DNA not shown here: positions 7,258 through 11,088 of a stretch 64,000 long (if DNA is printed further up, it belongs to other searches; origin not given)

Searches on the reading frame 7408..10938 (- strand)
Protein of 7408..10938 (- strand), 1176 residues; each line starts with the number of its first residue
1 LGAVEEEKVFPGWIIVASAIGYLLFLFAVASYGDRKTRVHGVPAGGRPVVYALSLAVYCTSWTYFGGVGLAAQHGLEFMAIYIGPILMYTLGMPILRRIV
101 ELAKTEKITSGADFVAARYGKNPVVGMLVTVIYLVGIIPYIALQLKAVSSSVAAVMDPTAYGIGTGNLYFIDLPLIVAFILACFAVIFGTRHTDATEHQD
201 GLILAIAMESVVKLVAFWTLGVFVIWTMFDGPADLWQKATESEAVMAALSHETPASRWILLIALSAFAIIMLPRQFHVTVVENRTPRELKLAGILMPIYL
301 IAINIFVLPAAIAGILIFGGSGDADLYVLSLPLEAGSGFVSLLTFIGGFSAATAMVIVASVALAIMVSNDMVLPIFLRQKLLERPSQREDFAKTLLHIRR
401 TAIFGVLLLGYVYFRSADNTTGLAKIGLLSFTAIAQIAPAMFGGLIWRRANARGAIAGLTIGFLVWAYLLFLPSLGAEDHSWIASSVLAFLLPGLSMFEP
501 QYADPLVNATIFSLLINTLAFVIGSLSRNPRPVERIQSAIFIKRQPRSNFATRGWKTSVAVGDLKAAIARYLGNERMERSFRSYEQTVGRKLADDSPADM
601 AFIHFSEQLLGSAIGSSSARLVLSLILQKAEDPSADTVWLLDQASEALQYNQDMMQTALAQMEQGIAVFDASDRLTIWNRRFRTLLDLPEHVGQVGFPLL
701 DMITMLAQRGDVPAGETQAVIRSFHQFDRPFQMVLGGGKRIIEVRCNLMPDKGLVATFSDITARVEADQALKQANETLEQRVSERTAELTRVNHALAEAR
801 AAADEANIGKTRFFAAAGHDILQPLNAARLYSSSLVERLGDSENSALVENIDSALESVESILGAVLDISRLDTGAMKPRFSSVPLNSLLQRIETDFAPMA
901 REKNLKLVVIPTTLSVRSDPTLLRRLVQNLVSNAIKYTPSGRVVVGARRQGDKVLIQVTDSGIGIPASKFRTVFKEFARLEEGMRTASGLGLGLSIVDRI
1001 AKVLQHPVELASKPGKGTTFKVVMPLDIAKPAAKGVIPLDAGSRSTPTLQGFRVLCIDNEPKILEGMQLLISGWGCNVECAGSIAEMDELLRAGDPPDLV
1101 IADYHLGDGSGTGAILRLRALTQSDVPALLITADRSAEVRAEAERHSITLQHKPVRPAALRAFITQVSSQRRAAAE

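Call 66: search_protein_families(library=pfam, proteins=[window:7408-10938:-], max_evalue=0.00001)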
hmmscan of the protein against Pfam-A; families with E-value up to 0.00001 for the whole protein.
window:7408-10938:- (1176 aa): 4 families
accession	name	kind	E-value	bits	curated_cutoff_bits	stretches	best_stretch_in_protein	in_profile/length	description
PF12860.13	PAS_7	-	6.9e-32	110.4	27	1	659-769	1-115/115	PAS fold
PF02518.31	HATPase_c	-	2.7e-25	89.4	26.4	1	919-1027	2-110/111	Histidine kinase-, DNA gyrase B-, and HSP90-like ATPase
PF00512.31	HisKA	-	8.8e-10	38.9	26.9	1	810-874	2-66/66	His Kinase A (phospho-acceptor) domain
PF00072.30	Response_reg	-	1.3e-09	38.6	30.2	1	1054-1162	1-108/111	Response regulator receiver domain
